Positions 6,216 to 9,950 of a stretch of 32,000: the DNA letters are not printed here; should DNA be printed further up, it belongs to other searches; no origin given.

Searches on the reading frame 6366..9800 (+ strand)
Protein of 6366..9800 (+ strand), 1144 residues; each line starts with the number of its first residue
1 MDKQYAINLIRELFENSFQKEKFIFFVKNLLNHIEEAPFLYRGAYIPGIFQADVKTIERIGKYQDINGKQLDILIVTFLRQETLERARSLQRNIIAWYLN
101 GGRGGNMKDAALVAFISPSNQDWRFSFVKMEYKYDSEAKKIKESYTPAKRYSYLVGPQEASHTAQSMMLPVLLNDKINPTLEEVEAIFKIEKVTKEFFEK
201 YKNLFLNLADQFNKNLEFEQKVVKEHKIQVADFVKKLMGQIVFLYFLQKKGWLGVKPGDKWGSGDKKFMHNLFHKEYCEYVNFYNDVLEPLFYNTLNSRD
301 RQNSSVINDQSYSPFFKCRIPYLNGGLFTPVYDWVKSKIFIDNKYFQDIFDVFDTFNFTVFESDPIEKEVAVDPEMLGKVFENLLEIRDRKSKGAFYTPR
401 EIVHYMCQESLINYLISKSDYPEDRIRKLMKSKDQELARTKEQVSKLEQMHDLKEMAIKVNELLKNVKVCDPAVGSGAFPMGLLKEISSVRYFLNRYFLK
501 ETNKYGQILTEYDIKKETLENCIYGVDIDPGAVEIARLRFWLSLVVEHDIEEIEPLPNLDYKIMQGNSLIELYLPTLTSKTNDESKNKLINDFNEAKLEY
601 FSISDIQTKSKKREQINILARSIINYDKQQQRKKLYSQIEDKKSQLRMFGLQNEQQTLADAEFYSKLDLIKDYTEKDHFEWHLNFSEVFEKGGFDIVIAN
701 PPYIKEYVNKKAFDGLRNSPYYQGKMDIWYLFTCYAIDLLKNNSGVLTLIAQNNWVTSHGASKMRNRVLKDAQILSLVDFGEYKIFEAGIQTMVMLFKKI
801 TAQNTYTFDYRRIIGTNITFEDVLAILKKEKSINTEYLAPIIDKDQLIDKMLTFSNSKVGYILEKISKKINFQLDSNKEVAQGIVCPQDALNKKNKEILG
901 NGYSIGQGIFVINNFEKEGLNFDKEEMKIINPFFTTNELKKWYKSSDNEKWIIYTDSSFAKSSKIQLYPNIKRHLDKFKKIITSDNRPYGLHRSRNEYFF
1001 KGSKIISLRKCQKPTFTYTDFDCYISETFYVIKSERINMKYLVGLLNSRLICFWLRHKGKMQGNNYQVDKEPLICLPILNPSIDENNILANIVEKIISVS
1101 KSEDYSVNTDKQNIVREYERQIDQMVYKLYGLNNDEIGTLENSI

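Call 5: search_protein_families(library=pfam, proteins=[window:6366-9800:+], max_evalue=0.01)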
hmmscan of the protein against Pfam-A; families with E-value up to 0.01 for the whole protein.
window:6366-9800:+ (1144 aa): 5 families
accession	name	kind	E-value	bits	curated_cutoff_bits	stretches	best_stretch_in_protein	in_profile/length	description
PF07669.17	Eco57I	-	1.8e-35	123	25.3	1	521-786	1-171/171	Eco57I restriction-modification methylase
PF02384.22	N6_Mtase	-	4.5e-15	56.2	20.4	1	633-807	66-237/311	N-6 DNA Methylase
PF12950.13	TaqI_C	-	2.3e-09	38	26.5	1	993-1078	30-118/118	TaqI-like C-terminal specificity domain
PF20473.4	MmeI_Mtase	-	7.1e-05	22.5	27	1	448-543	2-85/259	MmeI, DNA-methyltransferase domain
PF01170.24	UPF0020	-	0.0021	18.2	22.3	0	468-538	31-94/197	RMKL-like, methyltransferase domain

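Call 6: search_protein_families(library=padloc, proteins=[window:6366-9800:+], max_evalue=0.01)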
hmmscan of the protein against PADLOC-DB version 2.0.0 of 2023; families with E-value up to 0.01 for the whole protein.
window:6366-9800:+ (1144 aa): 34 families (the best 25 are shown)
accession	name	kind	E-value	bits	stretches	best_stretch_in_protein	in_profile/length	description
PDLC03596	REase_MTase_IIG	-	5.5e-173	575.7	4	1-418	1-453/1148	Type IIG restriction enzyme-methyltransferase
PDLC03601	REase_MTase_IIG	-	6.1e-67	224.3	1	224-1104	229-1078/1110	Type IIG restriction enzyme-methyltransferase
PDLC03612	REase_MTase_IIG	-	3.8e-64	215.5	2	511-1142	583-1245/1247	Type IIG restriction enzyme-methyltransferase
PDLC02643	DrmMI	-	3.4e-31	106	2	516-813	668-994/1347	DrmMI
PDLC03604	REase_MTase_IIG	-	5.6e-29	98.8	2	676-1136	517-1000/1011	Type IIG restriction enzyme-methyltransferase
PDLC03609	REase_MTase_IIG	-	3.2e-26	89.4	2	322-571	296-533/1066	Type IIG restriction enzyme-methyltransferase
PDLC03629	REase_MTase_IIG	-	4.1e-25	85.8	2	656-801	531-690/1182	Type IIG restriction enzyme-methyltransferase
PDLC03628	REase_MTase_IIG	-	1.9e-21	73.9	2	491-811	545-869/1100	Type IIG restriction enzyme-methyltransferase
PDLC03226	MTase_II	-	5.5e-20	69.5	1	667-1132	101-574/579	Type II methyltransferase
PDLC02638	DrmMI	-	1.6e-16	57.7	1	520-706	671-884/935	DrmMI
PDLC02529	PglX|PglXI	-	6e-16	55.3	1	464-595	226-335/1189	PglX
PDLC02646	DrmMI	-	2.4e-15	53.7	2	515-642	46-174/792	DrmMI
PDLC03627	REase_MTase_IIG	-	7.7e-15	51.7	1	371-543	327-481/1136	Type IIG restriction enzyme-methyltransferase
PDLC03245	MTase_II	-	1.2e-14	51.7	2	694-1101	159-551/577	Type II methyltransferase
PDLC02523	PglX|PglXI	-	1.6e-14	50.7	2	683-800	551-668/1428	PglX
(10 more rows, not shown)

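Call 8: search_protein_families(library=ncbifam, proteins=[window:6366-9800:+], max_evalue=0.01)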
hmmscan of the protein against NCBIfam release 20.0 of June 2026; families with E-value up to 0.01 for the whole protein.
window:6366-9800:+ (1144 aa): 4 families
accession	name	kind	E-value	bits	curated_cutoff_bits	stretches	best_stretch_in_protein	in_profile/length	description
NF033452.1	BREX_1_MTaseX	exception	3.7e-27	94.6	500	1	396-804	253-617/1210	BREX-1 system adenine-specific DNA-methyltransferase PglX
NF033455.1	BREX_6_MTaseX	exception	6.7e-17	60.3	900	2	455-542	317-398/1319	BREX-6 system adenine-specific DNA-methyltransferase PglX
NF033451.1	BREX_2_MTaseX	equivalog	6e-14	50.8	400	2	464-593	222-334/1185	BREX-2 system adenine-specific DNA-methyltransferase PglX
TIGR03534.1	RF_mod_PrmC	equivalog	2.8e-05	23.7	199.1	1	685-711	148-174/253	peptide chain release factor N(5)-glutamine methyltransferase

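Call 39: search_solved_structures(query=window:6366-9800:+, max_evalue=0.01)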
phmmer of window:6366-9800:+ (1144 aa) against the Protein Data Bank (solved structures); distinct sequences matched with E-value up to 0.01: 3.
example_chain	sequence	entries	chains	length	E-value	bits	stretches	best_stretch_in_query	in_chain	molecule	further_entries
7qw5_A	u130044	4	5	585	8.3e-12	47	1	674-1111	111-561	Modification methylase BseCI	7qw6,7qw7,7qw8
8cxz_A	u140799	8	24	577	6e-11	44.1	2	370-423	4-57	Site-specific DNA-methyltransferase (adenine-specific)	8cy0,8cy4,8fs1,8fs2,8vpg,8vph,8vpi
7lni_A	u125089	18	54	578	8.4e-11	43.6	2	370-423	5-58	Site-specific DNA-methyltransferase (adenine-specific)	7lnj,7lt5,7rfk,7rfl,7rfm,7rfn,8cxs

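Call 57: search_dna_similar(query=window:6366-9800:+, collection=plasmids, mode=protein, max_rows=15)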
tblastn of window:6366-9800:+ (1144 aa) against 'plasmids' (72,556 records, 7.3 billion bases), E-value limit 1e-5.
Records with a match: 303; places in all: 336; records where one place covers at least 80% of the query: 7.
Best place of each record, by identity: <60% 303.
By first word of the organism name: Borreliella 52; Deinococcus 17; Borrelia 14; Haloarcula 12; Pseudosulfitobacter 12; Nostoc 10; Halorussus 10; Thermus 9; Planktothrix 8; Halobacterium 8; and 85 more.
By predicted mobility (MOB-suite, as given by PLSDB): non-mobilizable 224; mobilizable 47; conjugative 32.
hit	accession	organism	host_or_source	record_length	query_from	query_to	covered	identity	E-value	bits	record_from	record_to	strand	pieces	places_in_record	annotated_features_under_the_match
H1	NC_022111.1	Prevotella sp. oral taxon 299 str. F0039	Homo sapiens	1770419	46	1130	95%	39.2%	0e+0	686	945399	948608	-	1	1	none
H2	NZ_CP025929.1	Microcystis aeruginosa NIES-2481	cell culture,freshwater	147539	154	1144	87%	41.7%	0e+0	722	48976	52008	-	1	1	N-6 DNA methylase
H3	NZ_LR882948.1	Planktothrix agardhii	-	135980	172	1143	85%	32.3%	8e-121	419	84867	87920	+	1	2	DNA methyltransferase | hypothetical protein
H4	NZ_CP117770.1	Nostoc sp. UHCC 0926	whole organism,lichen surface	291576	188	1137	83%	31.2%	3e-93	337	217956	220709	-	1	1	TaqI-like C-terminal specificity domain-containing protein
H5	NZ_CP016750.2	Lactococcus cremoris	Single cell,Dairy fermentation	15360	188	1144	84%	27.3%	2e-58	229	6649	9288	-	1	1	N-6 DNA methylase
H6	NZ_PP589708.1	Lactococcus sp.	Bacterial culture,Dairy environment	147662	188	1142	83%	27.0%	2e-58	229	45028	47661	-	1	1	N-6 DNA methylase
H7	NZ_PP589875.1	Lactococcus sp.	Bacterial culture,Dairy environment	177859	188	1142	83%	27.0%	2e-58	229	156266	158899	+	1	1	N-6 DNA methylase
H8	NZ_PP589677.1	Lactococcus sp.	Bacterial culture,Dairy environment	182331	233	1102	76%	29.2%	5e-59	231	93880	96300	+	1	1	N-6 DNA methylase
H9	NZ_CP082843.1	Prevotella nigrescens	-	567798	54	789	64%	33.0%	2e-97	350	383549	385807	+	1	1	N-6 DNA methylase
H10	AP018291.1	Calothrix sp. NIES-4105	-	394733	154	804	57%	33.5%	3e-83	306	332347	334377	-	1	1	hypothetical protein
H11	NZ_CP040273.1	Nostoc sp. C052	Blasia pusilla,pure culture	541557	154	804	54%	34.9%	2e-61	316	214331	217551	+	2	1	TaqI-like C-terminal specificity domain-containing protein | IS630 family transposase | hypothetical protein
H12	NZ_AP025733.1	Nostoc cf. commune SO-36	-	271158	188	804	54%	34.3%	4e-77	288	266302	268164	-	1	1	TaqI-like C-terminal specificity domain-containing protein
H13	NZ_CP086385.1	Deinococcus radiophilus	Harpadon nehereus,cell culture,2 Mrad ...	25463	112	799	60%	30.2%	3e-66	254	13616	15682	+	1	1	N-6 DNA methylase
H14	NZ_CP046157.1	Leptolyngbya sp. BL0902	cell culture,open pond on an algae farm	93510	192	1102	71%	23.9%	4e-16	164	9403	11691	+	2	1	Eco57I restriction-modification methylase domain-containing protein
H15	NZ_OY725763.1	Parabacteroides distasonis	-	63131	107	808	61%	27.3%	1e-55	220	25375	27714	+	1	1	N-6 DNA methylase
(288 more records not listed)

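Call 95: find_related_loci(query=window:6366-9800:+, collection=viral_contigs, flank=10000)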
Query window:6366-9800:+ (1144 aa) in viral_contigs; peptide patterns used: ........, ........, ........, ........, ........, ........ (x = any residue, [..] = any of these).
20 stretches matched a pattern; 1 encode a relative of the query (tblastn E <= 1e-3); 1 distinct loci.
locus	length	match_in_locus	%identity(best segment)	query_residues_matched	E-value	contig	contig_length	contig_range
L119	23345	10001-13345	32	6-1137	1e-165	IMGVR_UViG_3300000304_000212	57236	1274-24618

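Call 100: search_protein_families(library=pfam, proteins=[L119:13350-14240:-, L119:5958-6578:-], max_evalue=0.0001)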
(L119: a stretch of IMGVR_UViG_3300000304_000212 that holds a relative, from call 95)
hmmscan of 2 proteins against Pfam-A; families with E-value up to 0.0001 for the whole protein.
L119:13350-14240:- (296 aa): 1 family
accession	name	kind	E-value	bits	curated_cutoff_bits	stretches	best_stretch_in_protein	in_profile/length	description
PF12950.13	TaqI_C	-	2.8e-09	37.7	26.5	1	82-248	2-118/118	TaqI-like C-terminal specificity domain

L119:5958-6578:- (206 aa): 2 families
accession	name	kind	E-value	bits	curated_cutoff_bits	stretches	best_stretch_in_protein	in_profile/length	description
PF10544.15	T5orf172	-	3.1e-16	60.2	20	1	4-87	1-97/101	T5orf172 domain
PF13455.12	MUG113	-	1.7e-15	57.8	22.3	1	18-86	1-69/73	Meiotically up-regulated gene 113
